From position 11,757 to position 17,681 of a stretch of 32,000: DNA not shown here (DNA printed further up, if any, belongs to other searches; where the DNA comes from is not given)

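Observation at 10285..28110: Six-gene PUFA-synthase-like (pfa-type) secondary-lipid operon with non-canonical partitioning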

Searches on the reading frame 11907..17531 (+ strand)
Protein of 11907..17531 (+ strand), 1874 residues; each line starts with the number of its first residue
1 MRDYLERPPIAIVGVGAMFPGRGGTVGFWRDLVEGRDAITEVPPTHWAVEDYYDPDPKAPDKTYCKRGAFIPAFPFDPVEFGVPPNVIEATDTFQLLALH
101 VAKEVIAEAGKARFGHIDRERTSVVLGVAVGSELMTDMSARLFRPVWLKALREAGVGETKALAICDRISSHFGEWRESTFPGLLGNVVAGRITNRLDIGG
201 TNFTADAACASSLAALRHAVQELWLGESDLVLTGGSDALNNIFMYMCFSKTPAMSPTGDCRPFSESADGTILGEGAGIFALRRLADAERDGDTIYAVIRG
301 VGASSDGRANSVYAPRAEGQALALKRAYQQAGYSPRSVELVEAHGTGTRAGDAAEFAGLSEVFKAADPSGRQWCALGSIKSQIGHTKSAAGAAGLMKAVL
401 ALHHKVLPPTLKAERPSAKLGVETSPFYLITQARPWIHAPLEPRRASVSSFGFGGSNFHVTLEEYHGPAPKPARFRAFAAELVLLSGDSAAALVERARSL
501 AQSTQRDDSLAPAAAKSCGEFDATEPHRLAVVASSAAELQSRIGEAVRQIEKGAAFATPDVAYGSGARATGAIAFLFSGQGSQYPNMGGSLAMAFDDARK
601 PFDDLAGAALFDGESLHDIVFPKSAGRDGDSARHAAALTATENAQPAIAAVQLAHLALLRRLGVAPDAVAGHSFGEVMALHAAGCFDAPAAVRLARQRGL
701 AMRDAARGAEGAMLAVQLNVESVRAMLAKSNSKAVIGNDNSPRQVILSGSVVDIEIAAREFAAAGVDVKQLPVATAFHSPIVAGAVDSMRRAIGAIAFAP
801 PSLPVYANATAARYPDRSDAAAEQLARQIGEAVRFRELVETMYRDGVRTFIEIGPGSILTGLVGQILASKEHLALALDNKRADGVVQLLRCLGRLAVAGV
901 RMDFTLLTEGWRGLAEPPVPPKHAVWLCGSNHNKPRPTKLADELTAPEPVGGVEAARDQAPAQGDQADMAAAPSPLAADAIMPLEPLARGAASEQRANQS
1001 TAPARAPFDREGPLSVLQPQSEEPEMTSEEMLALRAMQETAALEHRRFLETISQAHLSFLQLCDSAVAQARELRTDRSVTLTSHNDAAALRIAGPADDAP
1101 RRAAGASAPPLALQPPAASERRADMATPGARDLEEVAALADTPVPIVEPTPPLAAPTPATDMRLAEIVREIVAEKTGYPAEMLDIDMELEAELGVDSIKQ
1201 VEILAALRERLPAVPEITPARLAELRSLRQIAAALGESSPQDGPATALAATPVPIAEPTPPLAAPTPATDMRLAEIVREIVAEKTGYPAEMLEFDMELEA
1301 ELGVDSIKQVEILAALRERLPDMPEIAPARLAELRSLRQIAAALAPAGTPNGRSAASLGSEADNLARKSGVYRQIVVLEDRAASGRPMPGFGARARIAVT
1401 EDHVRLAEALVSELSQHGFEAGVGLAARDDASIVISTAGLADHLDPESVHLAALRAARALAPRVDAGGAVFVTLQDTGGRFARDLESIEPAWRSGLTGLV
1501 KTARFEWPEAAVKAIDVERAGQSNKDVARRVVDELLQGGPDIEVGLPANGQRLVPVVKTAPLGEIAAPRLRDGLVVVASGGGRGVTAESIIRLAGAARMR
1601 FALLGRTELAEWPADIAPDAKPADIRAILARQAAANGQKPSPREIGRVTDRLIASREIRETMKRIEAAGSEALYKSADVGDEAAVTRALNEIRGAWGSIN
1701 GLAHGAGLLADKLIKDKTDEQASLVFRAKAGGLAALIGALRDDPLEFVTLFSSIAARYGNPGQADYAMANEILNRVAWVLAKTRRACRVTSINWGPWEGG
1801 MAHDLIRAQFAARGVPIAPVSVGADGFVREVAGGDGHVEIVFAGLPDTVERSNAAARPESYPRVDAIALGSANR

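Call 8: search_protein_families(library=pfam, proteins=[window:11907-17531:+], max_evalue=0.01)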
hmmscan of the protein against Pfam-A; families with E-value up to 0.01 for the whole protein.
window:11907-17531:+ (1874 aa): 8 families
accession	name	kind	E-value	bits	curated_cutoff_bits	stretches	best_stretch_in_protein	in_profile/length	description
PF00109.32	ketoacyl-synt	-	1.2e-57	195.9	20.8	1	9-287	3-252/252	Beta-ketoacyl synthase, N-terminal domain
PF00698.26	Acyl_transf_1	-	6.8e-43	147.8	32.7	1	575-871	2-283/319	Acyl transferase domain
PF02801.28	Ketoacyl-synt_C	-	4.6e-40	136.8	20.8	1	295-412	1-117/119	Beta-ketoacyl synthase, C-terminal domain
PF08659.16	KR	-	4.6e-31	108.6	22.6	1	1653-1798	36-179/180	KR domain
PF00550.31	PP-binding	-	1.2e-23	83.5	20.8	2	1167-1235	2-67/67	Phosphopantetheine attachment site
PF16197.11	KAsynt_C_assoc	-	1.1e-09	39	33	1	425-512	11-92/111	Ketoacyl-synthetase C-terminal extension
PF13561.12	adh_short_C2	-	3.4e-08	33.8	27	1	1658-1804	32-183/236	Enoyl-(Acyl carrier protein) reductase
PF00106.31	adh_short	-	2.3e-06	27.7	26.6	1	1656-1800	35-185/195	short chain dehydrogenase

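Call 9: search_protein_families(library=ncbifam, proteins=[window:11907-17531:+], max_evalue=0.001)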
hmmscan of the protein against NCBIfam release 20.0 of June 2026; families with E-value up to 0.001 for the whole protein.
window:11907-17531:+ (1874 aa): 43 families (the best 25 are shown)
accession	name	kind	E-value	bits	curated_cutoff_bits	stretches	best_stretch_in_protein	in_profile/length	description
TIGR02813.1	omega_3_PfaA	subfamily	0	1288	1010.1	3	5-903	4-919/2582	polyketide-type polyunsaturated fatty acid synthase PfaA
NF045894.1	PKS_plus_SDR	equivalog_domain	1.2e-202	676.1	1740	3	182-911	146-858/1515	type I polyketide synthase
NF041183.1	Pks2_ls1_myc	equivalog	2.1e-127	426.1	2400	3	187-919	151-867/2086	sulfolipid-1 biosynthesis phthioceranic/hydroxyphthioceranic acid synthase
NF040607.1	mycolic_Pks13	equivalog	7.6e-107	358.4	2100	2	9-543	102-590/1680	polyketide synthase Pks13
TIGR00128.1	fabD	equivalog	1e-56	192.6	260.9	1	573-867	3-287/290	ACP S-malonyltransferase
TIGR03150.1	fabF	equivalog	1.2e-51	175.7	493.75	1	157-461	107-405/407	beta-ketoacyl-ACP synthase II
NF005589.0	PRK07314.1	subfamily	1.5e-48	165.6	387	1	180-465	135-412/413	beta-ketoacyl-ACP synthase II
NF004970.0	PRK06333.1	subfamily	9.1e-47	159.8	525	1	154-466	116-423/424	beta-ketoacyl-ACP synthase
TIGR03131.1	malonate_mdcH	equivalog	1.3e-46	159.4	297.9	1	573-887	1-295/297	malonate decarboxylase subunit epsilon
NF053555.1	prodigi_MBC_PigJ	equivalog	4.3e-44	150.9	900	1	185-463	489-757/759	prodigiosin MBC biosynthesis protein PigJ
NF058662.1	cispenta_AmcF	equivalog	2.3e-36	125.6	325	1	189-422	109-336/369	cispentacin biosynthesis acyltransferase subunit AmcF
NF006618.0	PRK09185.1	subfamily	4e-35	121.6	407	1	191-462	143-390/394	beta-ketoacyl-ACP synthase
NF006274.0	PRK08439.1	equivalog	4.3e-35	121.3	621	1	154-461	105-402/406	beta-ketoacyl-ACP synthase II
NF005490.0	PRK07103.1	equivalog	5.4e-34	117.9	445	1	188-464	148-412/414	polyketide beta-ketoacyl:acyl carrier protein synthase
NF005076.0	PRK06501.1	equivalog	1.5e-33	116.4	629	1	186-463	152-421/425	beta-ketoacyl-ACP synthase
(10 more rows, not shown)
